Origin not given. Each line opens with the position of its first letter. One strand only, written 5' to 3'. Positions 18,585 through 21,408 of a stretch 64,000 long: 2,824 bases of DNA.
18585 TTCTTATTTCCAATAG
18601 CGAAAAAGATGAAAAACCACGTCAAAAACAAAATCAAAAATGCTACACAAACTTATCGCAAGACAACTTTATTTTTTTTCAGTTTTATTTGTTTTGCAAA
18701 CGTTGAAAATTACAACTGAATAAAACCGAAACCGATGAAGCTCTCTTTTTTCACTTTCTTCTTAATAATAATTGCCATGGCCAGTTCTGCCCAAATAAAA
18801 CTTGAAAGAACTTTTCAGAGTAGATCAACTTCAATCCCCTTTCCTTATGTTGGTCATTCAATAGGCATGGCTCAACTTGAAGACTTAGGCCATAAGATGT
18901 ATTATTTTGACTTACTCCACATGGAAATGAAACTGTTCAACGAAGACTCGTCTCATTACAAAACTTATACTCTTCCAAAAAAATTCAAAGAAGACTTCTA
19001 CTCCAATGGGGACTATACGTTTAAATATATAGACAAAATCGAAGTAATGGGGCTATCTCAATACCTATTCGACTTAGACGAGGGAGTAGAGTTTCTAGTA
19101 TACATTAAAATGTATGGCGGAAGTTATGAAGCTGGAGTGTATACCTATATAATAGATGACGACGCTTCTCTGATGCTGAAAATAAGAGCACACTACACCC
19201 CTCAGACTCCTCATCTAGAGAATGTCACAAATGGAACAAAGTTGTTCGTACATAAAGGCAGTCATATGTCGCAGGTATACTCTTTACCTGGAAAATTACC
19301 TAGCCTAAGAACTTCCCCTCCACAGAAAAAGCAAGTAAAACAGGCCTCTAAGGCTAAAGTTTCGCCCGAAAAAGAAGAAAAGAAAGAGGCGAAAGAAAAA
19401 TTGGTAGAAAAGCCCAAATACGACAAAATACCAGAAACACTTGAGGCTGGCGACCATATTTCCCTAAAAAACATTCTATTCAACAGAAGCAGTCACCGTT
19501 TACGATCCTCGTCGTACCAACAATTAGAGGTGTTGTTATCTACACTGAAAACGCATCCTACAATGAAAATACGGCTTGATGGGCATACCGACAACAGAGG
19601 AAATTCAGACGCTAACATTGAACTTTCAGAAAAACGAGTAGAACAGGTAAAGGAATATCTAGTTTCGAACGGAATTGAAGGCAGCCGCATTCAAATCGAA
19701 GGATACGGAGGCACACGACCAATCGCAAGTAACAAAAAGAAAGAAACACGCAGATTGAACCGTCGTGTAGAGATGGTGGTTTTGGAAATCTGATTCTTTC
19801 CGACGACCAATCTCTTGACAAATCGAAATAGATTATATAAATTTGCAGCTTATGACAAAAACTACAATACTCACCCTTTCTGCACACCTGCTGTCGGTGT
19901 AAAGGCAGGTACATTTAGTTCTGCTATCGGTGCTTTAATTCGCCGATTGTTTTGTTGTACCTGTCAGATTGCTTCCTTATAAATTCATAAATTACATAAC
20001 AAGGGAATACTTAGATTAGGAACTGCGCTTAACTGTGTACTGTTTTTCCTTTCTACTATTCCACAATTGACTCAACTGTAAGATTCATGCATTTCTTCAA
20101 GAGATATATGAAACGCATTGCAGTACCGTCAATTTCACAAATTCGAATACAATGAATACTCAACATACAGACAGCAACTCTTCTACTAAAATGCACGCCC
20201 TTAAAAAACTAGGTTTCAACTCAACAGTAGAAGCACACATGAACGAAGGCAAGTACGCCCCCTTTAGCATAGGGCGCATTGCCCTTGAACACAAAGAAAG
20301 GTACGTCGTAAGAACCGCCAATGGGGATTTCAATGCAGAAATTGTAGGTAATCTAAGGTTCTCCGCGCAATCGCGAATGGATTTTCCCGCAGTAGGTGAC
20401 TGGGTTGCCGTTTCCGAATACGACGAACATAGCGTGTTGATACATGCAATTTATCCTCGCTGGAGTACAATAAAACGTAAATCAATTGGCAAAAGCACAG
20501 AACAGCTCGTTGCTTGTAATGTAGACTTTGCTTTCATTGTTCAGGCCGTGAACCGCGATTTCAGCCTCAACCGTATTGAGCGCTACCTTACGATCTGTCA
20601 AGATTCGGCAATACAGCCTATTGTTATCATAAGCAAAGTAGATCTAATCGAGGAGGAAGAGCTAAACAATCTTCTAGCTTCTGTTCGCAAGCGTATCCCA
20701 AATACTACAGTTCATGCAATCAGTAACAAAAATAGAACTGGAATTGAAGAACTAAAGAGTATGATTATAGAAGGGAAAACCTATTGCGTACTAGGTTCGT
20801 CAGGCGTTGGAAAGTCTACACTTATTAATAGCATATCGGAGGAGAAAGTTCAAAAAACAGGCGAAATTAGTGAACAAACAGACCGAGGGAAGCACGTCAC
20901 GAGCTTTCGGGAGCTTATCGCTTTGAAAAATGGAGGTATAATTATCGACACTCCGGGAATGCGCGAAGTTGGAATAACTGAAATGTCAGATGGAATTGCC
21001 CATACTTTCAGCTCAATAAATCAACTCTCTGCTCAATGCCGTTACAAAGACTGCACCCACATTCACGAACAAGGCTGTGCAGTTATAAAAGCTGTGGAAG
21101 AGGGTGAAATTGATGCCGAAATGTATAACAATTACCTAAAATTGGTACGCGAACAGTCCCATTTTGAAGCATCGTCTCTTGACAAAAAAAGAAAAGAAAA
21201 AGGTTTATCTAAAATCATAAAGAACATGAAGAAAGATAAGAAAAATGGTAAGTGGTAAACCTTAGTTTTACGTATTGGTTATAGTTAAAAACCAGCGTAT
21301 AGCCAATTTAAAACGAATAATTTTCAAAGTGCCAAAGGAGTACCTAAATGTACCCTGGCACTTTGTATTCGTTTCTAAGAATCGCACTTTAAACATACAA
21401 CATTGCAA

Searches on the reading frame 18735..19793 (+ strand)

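Call 7: search_protein_families(library=pfam, proteins=[window:18735-19793:+], max_evalue=0.001)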
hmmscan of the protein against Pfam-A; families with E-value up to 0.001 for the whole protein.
window:18735-19793:+ (352 aa): 1 family
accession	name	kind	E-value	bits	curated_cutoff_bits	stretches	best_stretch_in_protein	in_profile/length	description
PF00691.25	OmpA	-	2.5e-21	76.3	27.2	1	248-343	1-98/98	OmpA family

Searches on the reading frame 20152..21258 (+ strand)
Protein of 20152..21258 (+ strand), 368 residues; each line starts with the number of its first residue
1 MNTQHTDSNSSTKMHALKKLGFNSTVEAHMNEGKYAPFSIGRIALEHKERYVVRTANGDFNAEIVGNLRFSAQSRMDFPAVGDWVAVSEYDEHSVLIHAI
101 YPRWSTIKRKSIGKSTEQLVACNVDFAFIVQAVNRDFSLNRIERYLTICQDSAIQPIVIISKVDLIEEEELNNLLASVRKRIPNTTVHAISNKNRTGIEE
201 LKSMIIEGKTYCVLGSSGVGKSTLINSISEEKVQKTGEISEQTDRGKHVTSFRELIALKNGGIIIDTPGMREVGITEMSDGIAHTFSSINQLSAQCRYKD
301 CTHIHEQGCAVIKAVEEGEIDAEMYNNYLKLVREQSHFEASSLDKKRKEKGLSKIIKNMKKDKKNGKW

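Call 7: search_protein_families(library=pfam, proteins=[window:20152-21258:+], max_evalue=0.001)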
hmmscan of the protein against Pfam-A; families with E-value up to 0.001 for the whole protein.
window:20152-21258:+ (368 aa): 6 families
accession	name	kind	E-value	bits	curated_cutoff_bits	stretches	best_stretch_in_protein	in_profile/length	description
PF03193.22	RsgA_GTPase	-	3.7e-50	170.6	30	1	100-275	1-173/174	RsgA GTPase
PF01926.29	MMR_HSR1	-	3.2e-08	34.1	21.9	1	212-295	3-79/113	50S ribosome-binding GTPase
PF00005.33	ABC_tran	-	2.1e-06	28.8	25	1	203-252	6-57/137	ABC transporter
PF00009.33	GTP_EFTU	-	5.4e-06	26.6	26.5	0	123-207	92-184/188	Elongation factor Tu GTP binding domain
PF00735.24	Septin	-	2.2e-05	24.3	26.2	1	212-269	8-71/280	Septin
PF02421.24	FeoB_N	-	0.00052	20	27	0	210-287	2-74/156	Ferrous iron transport protein B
